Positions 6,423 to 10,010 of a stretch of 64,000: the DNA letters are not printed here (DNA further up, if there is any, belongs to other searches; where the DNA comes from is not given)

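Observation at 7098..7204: Nested repeat insertion translated in-frame inside dnaE2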

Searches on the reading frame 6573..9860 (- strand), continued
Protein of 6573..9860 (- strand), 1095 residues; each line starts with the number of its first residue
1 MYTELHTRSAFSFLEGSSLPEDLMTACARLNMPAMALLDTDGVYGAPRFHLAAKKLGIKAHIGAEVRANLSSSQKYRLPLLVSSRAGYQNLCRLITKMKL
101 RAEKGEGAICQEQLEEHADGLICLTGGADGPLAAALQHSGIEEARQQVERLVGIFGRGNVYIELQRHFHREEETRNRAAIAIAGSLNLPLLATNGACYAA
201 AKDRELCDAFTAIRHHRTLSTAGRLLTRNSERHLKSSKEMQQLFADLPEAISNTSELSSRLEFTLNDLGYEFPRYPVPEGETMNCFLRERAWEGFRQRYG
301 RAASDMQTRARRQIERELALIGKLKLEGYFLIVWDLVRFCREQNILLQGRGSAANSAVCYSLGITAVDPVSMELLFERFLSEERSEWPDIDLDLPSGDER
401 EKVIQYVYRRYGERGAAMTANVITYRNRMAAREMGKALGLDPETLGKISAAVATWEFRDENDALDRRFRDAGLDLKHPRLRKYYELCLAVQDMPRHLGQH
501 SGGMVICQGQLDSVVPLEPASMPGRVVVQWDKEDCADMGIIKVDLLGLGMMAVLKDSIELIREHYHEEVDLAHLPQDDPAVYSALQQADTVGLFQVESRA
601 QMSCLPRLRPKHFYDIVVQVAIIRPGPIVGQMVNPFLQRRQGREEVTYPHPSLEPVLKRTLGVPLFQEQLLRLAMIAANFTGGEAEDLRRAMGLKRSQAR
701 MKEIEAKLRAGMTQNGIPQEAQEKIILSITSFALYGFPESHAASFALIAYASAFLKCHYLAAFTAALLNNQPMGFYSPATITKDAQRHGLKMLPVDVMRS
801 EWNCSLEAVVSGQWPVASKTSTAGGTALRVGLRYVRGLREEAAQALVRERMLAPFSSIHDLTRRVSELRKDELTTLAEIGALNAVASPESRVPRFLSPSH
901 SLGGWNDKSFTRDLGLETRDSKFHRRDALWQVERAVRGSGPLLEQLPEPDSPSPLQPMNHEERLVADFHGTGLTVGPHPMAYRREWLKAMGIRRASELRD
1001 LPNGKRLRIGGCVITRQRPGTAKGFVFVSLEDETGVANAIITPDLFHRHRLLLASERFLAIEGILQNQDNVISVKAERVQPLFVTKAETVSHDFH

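Call 22: find_related_loci(query=window:6576-9860:-, collection=genome_contigs, flank=2500)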
Query window:6576-9860:- (1095 aa) in genome_contigs; peptide patterns used: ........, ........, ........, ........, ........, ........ (x = any residue, [..] = any of these).
600 stretches matched a pattern (row limit reached: there are more); 599 encode a relative of the query (tblastn E <= 1e-3); the best 80 are kept; 80 distinct loci.
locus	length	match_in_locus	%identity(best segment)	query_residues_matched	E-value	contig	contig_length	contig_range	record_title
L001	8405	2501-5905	87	1-1095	0e+0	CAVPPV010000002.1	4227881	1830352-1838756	MAG: uncultured Acidobacteriaceae bacterium isolate MFD00008.bin.1.117 genome assembly, contig: contig_4297, whole genom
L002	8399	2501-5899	87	1-1095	0e+0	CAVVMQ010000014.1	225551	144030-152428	MAG: uncultured Acidobacteriaceae bacterium isolate MFD03346.bin.1.46 genome assembly, contig: contig_49290, whole genom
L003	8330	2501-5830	88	1-1095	0e+0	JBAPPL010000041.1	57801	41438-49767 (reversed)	MAG: Candidatus Sulfotelmatobacter sp. isolate MFD03315_ilm_asm_bin6 k127_22334, whole genome shotgun sequence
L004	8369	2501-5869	87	1-1095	0e+0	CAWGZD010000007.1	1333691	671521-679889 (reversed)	MAG: uncultured Acidobacteriaceae bacterium isolate MFD01716.bin.1.177 genome assembly, contig: contig_5856, whole genom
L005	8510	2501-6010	83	1-1095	0e+0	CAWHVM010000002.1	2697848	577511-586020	MAG: uncultured Acidobacteriaceae bacterium isolate MFD03044.bin.1.20 genome assembly, contig: contig_9384, whole genome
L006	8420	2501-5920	82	1-1095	0e+0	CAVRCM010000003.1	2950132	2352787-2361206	MAG: uncultured Acidobacteriaceae bacterium isolate MFD03399.bin.1.132 genome assembly, contig: contig_1329, whole genom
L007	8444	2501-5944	80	1-1095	0e+0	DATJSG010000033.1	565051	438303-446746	MAG TPA_asm: Terriglobales bacterium isolate SMAG_U14987 k141_950352, whole genome shotgun sequence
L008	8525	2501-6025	83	1-1095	0e+0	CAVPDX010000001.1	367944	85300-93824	MAG: uncultured Acidobacteriaceae bacterium isolate MFD00008.bin.1.228 genome assembly, contig: contig_104510, whole gen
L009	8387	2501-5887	75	1-1095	0e+0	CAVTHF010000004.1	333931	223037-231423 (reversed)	MAG: uncultured Acidobacteriota bacterium isolate MFD06085.bin.1.183 genome assembly, contig: contig_17964, whole genome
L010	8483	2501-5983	72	1-1095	0e+0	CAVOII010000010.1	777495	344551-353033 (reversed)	MAG: uncultured Acidobacteriota bacterium isolate MFD10071.bin.1.120 genome assembly, contig: contig_36710, whole genome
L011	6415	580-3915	73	1-1095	0e+0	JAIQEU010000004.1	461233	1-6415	MAG: Terriglobia bacterium isolate SRVP_1 SR-VP_26_10_2019_1_90cm_scaffold_12, whole genome shotgun sequence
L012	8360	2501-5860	74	1-1095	0e+0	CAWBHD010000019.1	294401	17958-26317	MAG: uncultured Acidobacteriota bacterium isolate MFD06435.bin.2.114 genome assembly, contig: contig_80886, whole genome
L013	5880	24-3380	74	1-1095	0e+0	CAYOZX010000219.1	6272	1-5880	MAG TPA_asm: uncultured Acidobacteriaceae bacterium isolate binchicken_co185_137 genome assembly, contig: NODE_25449_len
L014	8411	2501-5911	74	1-1095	0e+0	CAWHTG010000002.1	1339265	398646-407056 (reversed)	MAG: uncultured Acidobacteriota bacterium isolate MFD03346.bin.1.6 genome assembly, contig: contig_15601, whole genome s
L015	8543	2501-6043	77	1-1095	0e+0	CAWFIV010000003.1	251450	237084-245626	MAG: uncultured Acidobacteriota bacterium isolate MFD02248.bin.1.173 genome assembly, contig: contig_14491, whole genome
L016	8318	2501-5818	73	1-1095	0e+0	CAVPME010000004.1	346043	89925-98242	MAG: Terriglobia bacterium isolate MFD10113.bin.2.61 genome assembly, contig: contig_23641, whole genome shotgun sequenc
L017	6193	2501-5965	73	2-1095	0e+0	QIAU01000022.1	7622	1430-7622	MAG: Acidobacteria bacterium isolate gp1 AA121 14_0903_12_30cm_scaffold_6365_curated, whole genome shotgun sequence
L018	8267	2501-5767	74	1-1095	0e+0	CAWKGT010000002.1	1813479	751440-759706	MAG: uncultured Acidobacteriaceae bacterium isolate MFD09603.bin.1.24 genome assembly, contig: contig_2846, whole genome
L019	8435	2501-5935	77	1-1095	0e+0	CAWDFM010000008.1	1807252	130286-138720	MAG: uncultured Acidobacteriota bacterium isolate MFD06085.bin.1.38 genome assembly, contig: contig_8153, whole genome s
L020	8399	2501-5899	73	1-1095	0e+0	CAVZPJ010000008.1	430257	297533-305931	MAG: uncultured Acidobacteriaceae bacterium isolate MFD02248.bin.2.132 genome assembly, contig: contig_36929, whole geno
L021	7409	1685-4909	75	1-1095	0e+0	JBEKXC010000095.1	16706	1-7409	MAG: Terriglobales bacterium isolate SPRUCE 642 SPRUCE_642_95, whole genome shotgun sequence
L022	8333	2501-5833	89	1-1095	0e+0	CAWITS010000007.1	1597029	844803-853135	MAG: uncultured Acidobacteriaceae bacterium isolate MFD01716.bin.3.4 genome assembly, contig: contig_8740, whole genome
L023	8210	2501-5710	74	1-1095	0e+0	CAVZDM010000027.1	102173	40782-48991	MAG: uncultured Acidobacteriaceae bacterium isolate MFD09222.bin.3.28 genome assembly, contig: contig_134355, whole geno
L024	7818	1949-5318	87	1-1095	0e+0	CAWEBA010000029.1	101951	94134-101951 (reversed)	MAG: uncultured Acidobacteriaceae bacterium isolate MFD04463.bin.2.220 genome assembly, contig: contig_75758, whole geno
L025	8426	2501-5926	70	1-1095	0e+0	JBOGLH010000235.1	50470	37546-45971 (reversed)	MAG: Terriglobales bacterium isolate TC-S_metawrap_bin.238 k127_4779395, whole genome shotgun sequence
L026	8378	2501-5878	73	1-1095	0e+0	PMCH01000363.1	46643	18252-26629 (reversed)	MAG: Acidobacteriaceae bacterium isolate fen_335 73.20120700_E3M.19_contig_8933, whole genome shotgun sequence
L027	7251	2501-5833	76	1-1095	0e+0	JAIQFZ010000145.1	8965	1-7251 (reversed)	MAG: Terriglobia bacterium isolate SRVP_41 SRVP18_hole-7m-from-trench_1_20cm_scaffold_4621, whole genome shotgun sequenc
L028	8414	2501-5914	70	1-1095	0e+0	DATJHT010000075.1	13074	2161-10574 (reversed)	MAG TPA_asm: Terriglobales bacterium isolate SMAG_U15519 k141_7946438, whole genome shotgun sequence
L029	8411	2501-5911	79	1-1095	0e+0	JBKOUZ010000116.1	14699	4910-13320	MAG: Acidobacteriota bacterium isolate GM_HAYS_MAG_00006 GM_HAYS_000000154310, whole genome shotgun sequence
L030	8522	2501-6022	80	1-1095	0e+0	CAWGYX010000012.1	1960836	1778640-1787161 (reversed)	MAG: uncultured Acidobacteriota bacterium isolate MFD02248.bin.1.193 genome assembly, contig: contig_5074, whole genome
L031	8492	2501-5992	67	2-1095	0e+0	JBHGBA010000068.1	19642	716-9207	MAG: Terriglobales bacterium isolate SBS.BIN.59 SBSBIN59_contig_68, whole genome shotgun sequence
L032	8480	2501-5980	65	1-1095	0e+0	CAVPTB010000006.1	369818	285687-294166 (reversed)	MAG: uncultured Acidobacteriaceae bacterium isolate MFD09671.bin.2.121 genome assembly, contig: contig_24072, whole geno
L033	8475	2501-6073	78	1-1095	0e+0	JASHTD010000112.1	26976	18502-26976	MAG: Candidatus Sulfotelmatobacter sp. isolate JOPF144 JOPF_N013_contig_51446, whole genome shotgun sequence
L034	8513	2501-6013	65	2-1095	0e+0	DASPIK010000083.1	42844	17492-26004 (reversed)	MAG TPA_asm: Terriglobales bacterium isolate SMAG_U11981 k141_70886, whole genome shotgun sequence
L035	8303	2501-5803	67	1-1095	0e+0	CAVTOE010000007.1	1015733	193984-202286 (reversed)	MAG: uncultured Acidobacteriaceae bacterium isolate MFD00822.bin.2.120 genome assembly, contig: contig_41258, whole geno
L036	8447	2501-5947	66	1-1095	0e+0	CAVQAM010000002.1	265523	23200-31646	MAG: uncultured Acidobacteriaceae bacterium isolate MFD01299.bin.1.47 genome assembly, contig: contig_20633, whole genom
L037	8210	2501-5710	68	1-1095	0e+0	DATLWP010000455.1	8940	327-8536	MAG TPA_asm: Candidatus Polarisedimenticolia bacterium isolate SMAG_U13221 k141_261103, whole genome shotgun sequence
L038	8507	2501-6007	63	1-1095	0e+0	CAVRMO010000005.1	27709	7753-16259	MAG: uncultured Acidobacteriaceae bacterium isolate MFD05521.bin.1.158 genome assembly, contig: contig_168604, whole gen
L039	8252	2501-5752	65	2-1095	0e+0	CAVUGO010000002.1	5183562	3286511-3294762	MAG: uncultured Acidobacteriota bacterium isolate MFD02248.bin.1.141 genome assembly, contig: contig_3779, whole genome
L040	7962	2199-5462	65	1-1095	0e+0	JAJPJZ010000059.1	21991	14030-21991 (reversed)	MAG: Terriglobia bacterium isolate Centralia_MAG_580 k107_5223550, whole genome shotgun sequence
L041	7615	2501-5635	66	2-1095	0e+0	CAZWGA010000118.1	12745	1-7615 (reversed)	MAG TPA_asm: uncultured Solibacteraceae bacterium isolate SRP273308_co1_25 genome assembly, contig: NODE_6191_length_127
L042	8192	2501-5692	64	1-1095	0e+0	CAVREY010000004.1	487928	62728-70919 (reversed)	MAG: uncultured Acidobacteriota bacterium isolate MFD04463.bin.1.207 genome assembly, contig: contig_12866, whole genome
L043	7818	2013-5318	65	2-1095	0e+0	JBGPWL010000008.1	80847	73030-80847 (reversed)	MAG: Pyrinomonadaceae bacterium isolate OBJ1_062018_090_65 k141_1769374_length_80847_cov_31.2053, whole genome shotgun s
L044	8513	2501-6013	63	2-1095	0e+0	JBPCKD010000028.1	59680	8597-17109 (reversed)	MAG: Pyrinomonadaceae bacterium isolate TH_ant_mag_43 S1Ck127_5643330_flag_0_multi_11.9963_len_59680, whole genome shotg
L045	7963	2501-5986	64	2-1095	0e+0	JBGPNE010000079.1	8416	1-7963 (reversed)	MAG: Pyrinomonadaceae bacterium isolate OBJ_0618_7090110_221 k141_1567804_length_8416_cov_17.6002, whole genome shotgun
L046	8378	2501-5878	64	2-1095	0e+0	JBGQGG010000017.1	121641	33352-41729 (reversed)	MAG: Pyrinomonadaceae bacterium isolate OBJ2_061818_090_33 k141_82492_length_121641_cov_33.9076, whole genome shotgun se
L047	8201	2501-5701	64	1-1095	0e+0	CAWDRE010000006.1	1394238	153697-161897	MAG: uncultured Acidobacteriota bacterium isolate MFD04463.bin.1.273 genome assembly, contig: contig_5965, whole genome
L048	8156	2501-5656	65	1-1095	0e+0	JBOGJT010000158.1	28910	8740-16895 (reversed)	MAG: Terriglobia bacterium isolate TC-S_metawrap_bin.63 k127_4848937, whole genome shotgun sequence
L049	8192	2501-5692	63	1-1095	0e+0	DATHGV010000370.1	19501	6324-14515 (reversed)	MAG TPA_asm: Candidatus Methylomirabilota bacterium isolate SMAG_U12483 k141_214398, whole genome shotgun sequence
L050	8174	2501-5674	64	1-1095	0e+0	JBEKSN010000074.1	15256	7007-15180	MAG: Candidatus Acidiferrales bacterium isolate SPRUCE 535 SPRUCE_535_74, whole genome shotgun sequence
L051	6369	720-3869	65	1-1095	0e+0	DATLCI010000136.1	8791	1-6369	MAG TPA_asm: Terriglobales bacterium isolate SMAG_U14320 k141_5633543, whole genome shotgun sequence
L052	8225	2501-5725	65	1-1095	0e+0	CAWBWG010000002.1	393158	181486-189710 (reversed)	MAG: uncultured Acidobacteriota bacterium isolate MFD04570.bin.2.106 genome assembly, contig: contig_112575, whole genom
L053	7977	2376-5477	64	2-1095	0e+0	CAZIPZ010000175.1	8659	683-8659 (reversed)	MAG TPA_asm: uncultured Solibacteraceae bacterium isolate SRP287453_co1_354 genome assembly, contig: NODE_15704_length_8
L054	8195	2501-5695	75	1-1095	0e+0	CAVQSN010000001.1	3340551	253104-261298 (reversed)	MAG: uncultured Acidobacteriaceae bacterium isolate MFD00082.bin.1.166 genome assembly, contig: contig_216, whole genome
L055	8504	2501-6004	62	2-1095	0e+0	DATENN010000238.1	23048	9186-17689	MAG TPA_asm: Pyrinomonadaceae bacterium isolate SMAG_U8970 k141_1335700, whole genome shotgun sequence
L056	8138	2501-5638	64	1-1095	0e+0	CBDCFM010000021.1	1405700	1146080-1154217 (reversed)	MAG: Terriglobia bacterium isolate c54ba7f5-15f4-4a56-8061-a18d687d4eea genome assembly, contig: contig_21, whole genome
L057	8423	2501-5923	64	2-1095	0e+0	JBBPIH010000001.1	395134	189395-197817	MAG: Acidobacteriota bacterium isolate BPF2-12-14_bin_2 NODE_1_length_395134_cov_29.208120, whole genome shotgun sequenc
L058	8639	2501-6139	81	1-1095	0e+0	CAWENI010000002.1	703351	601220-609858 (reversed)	MAG: Terriglobia bacterium isolate MFD02248.bin.1.37 genome assembly, contig: contig_15004, whole genome shotgun sequenc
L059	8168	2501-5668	64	2-1095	0e+0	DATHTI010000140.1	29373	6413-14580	MAG TPA_asm: Pyrinomonadaceae bacterium isolate SMAG_U16073 k141_807015, whole genome shotgun sequence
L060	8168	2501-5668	64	2-1095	0e+0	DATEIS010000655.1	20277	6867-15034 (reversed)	MAG TPA_asm: Pyrinomonadaceae bacterium isolate SMAG_U8844 k141_2117686, whole genome shotgun sequence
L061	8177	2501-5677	62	1-1095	0e+0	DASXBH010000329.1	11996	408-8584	MAG TPA_asm: Candidatus Acidoferrum sp. isolate SMAG_U5028 k141_3239974, whole genome shotgun sequence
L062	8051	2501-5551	64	2-1095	0e+0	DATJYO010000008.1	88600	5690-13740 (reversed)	MAG TPA_asm: Bryobacteraceae bacterium isolate SMAG_U15154 k141_1621680, whole genome shotgun sequence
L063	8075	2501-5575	63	2-1095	0e+0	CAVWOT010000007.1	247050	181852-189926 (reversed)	MAG: Bryobacterales bacterium isolate MFD09567.bin.2.8 genome assembly, contig: contig_38159, whole genome shotgun seque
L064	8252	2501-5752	66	1-1095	0e+0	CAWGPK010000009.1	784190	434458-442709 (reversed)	MAG: uncultured Acidobacteriota bacterium isolate MFD04492.bin.1.120 genome assembly, contig: contig_44779, whole genome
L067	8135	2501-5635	61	2-1095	0e+0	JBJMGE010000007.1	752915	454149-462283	MAG: Terriglobales bacterium isolate H1_18_all_fractions_metab_conc_57_55_29 k255_2434034, whole genome shotgun sequence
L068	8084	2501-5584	61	1-1095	0e+0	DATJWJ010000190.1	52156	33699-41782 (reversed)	MAG TPA_asm: Bryobacteraceae bacterium isolate SMAG_U15096 k141_2049094, whole genome shotgun sequence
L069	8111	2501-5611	62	2-1095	0e+0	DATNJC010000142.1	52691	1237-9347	MAG TPA_asm: Bryobacteraceae bacterium isolate SMAG_U11389 k141_369645, whole genome shotgun sequence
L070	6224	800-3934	61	2-1095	0e+0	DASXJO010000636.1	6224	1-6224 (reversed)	MAG TPA_asm: Candidatus Angelobacter sp. isolate SMAG_U5250 k141_3517506, whole genome shotgun sequence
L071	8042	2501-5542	62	2-1095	0e+0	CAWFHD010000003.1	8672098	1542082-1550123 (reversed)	MAG: uncultured Solibacteraceae bacterium isolate MFD04967.bin.1.230 genome assembly, contig: contig_6177, whole genome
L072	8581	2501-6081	67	2-1095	0e+0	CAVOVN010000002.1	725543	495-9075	MAG: uncultured Acidobacteriaceae bacterium isolate MFD00008.bin.3.313 genome assembly, contig: contig_15486, whole geno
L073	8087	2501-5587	61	2-1095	0e+0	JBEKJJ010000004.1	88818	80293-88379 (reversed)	MAG: Bryobacteraceae bacterium isolate SPRUCE 320 SPRUCE_320_4, whole genome shotgun sequence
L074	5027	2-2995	64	31-1095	0e+0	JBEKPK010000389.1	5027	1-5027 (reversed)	MAG: Bryobacteraceae bacterium isolate SPRUCE 462 SPRUCE_462_389, whole genome shotgun sequence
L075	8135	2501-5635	65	1-1095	0e+0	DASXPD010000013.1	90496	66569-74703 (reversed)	MAG TPA_asm: Candidatus Acidoferrum sp. isolate SMAG_U5399 k141_6552950, whole genome shotgun sequence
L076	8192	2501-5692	60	2-1095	0e+0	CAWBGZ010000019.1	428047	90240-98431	MAG: uncultured Acidobacteriaceae bacterium isolate MFD06714.bin.2.128 genome assembly, contig: contig_75320, whole geno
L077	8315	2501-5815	60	2-1095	0e+0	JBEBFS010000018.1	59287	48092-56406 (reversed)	MAG: Bryobacteraceae bacterium isolate ASF_2 NODE_163_length_59287_cov_8.622761, whole genome shotgun sequence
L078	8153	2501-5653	65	1-1095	0e+0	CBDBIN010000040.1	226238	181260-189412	MAG: Terriglobia bacterium isolate d1c3b3d4-6a15-40f0-a509-e9ece1a5a339 genome assembly, contig: contig_40, whole genome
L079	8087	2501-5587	62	1-1095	0e+0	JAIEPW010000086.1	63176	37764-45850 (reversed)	MAG: Bryobacteraceae bacterium isolate co.spades.DASTOOL.2.5kb_066 c_000000443641, whole genome shotgun sequence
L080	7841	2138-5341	60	2-1095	0e+0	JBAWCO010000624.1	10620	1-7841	MAG: Terracidiphilus sp. isolate MFD09390_ilm_asm_bin15 k127_133248, whole genome shotgun sequence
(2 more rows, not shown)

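Call 52: find_homologous_proteins(query=A1, max_evalue=1e-50)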
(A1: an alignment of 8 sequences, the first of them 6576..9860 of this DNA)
Query A1 (8 sequences) (1095 aa, profile of the alignment): 8000 proteins with E <= 1e-50 among 8000 candidates; the best 120 are listed.
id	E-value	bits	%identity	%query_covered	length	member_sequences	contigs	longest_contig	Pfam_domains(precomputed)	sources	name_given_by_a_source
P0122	0.0e+0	1841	69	100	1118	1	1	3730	PF02811.27,PF14579.13,PF17657.7,PF07733.19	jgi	jgi:error-prone DNA polymerase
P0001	0.0e+0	1815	98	100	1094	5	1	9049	PF02811.27,PF14579.13,PF01336.32,PF17657.7,PF07733.19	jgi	jgi:error-prone DNA polymerase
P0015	0.0e+0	1806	88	100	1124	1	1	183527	PF02811.27,PF14579.13,PF01336.32,PF17657.7,PF07733.19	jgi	jgi:error-prone DNA polymerase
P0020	0.0e+0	1802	88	100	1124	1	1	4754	PF02811.27,PF14579.13,PF01336.32,PF17657.7,PF07733.19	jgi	jgi:error-prone DNA polymerase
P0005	0.0e+0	1800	90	100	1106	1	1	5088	PF02811.27,PF14579.13,PF01336.32,PF17657.7,PF07733.19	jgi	jgi:error-prone DNA polymerase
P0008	0.0e+0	1800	90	100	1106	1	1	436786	PF02811.27,PF14579.13,PF01336.32,PF17657.7,PF07733.19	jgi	jgi:error-prone DNA polymerase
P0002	0.0e+0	1800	92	100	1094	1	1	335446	PF02811.27,PF14579.13,PF01336.32,PF17657.7,PF07733.19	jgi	jgi:error-prone DNA polymerase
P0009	0.0e+0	1799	91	100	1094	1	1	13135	PF02811.27,PF14579.13,PF01336.32,PF17657.7,PF07733.19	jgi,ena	jgi:error-prone DNA polymerase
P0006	0.0e+0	1799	90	100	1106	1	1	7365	PF02811.27,PF14579.13,PF01336.32,PF17657.7,PF07733.19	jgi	jgi:error-prone DNA polymerase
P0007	0.0e+0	1798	90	100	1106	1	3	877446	PF02811.27,PF14579.13,PF01336.32,PF17657.7,PF07733.19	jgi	jgi:error-prone DNA polymerase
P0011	0.0e+0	1797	90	100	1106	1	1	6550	PF02811.27,PF14579.13,PF01336.32,PF17657.7,PF07733.19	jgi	jgi:error-prone DNA polymerase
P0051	0.0e+0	1796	90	100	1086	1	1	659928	PF02811.27,PF14579.13,PF01336.32,PF17657.7,PF07733.19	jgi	jgi:error-prone DNA polymerase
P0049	0.0e+0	1796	89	100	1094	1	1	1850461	PF02811.27,PF14579.13,PF01336.32,PF17657.7,PF07733.19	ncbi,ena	-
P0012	0.0e+0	1795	90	100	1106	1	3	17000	PF02811.27,PF14579.13,PF01336.32,PF17657.7,PF07733.19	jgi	jgi:error-prone DNA polymerase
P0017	0.0e+0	1795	90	100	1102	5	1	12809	PF02811.27,PF14579.13,PF01336.32,PF17657.7,PF07733.19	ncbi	-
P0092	0.0e+0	1781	88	100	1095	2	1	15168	PF02811.27,PF14579.13,PF01336.32,PF17657.7,PF07733.19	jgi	-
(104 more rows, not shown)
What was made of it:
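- Tried and rejected: This returned the same clade again and added little diversity (call 52).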
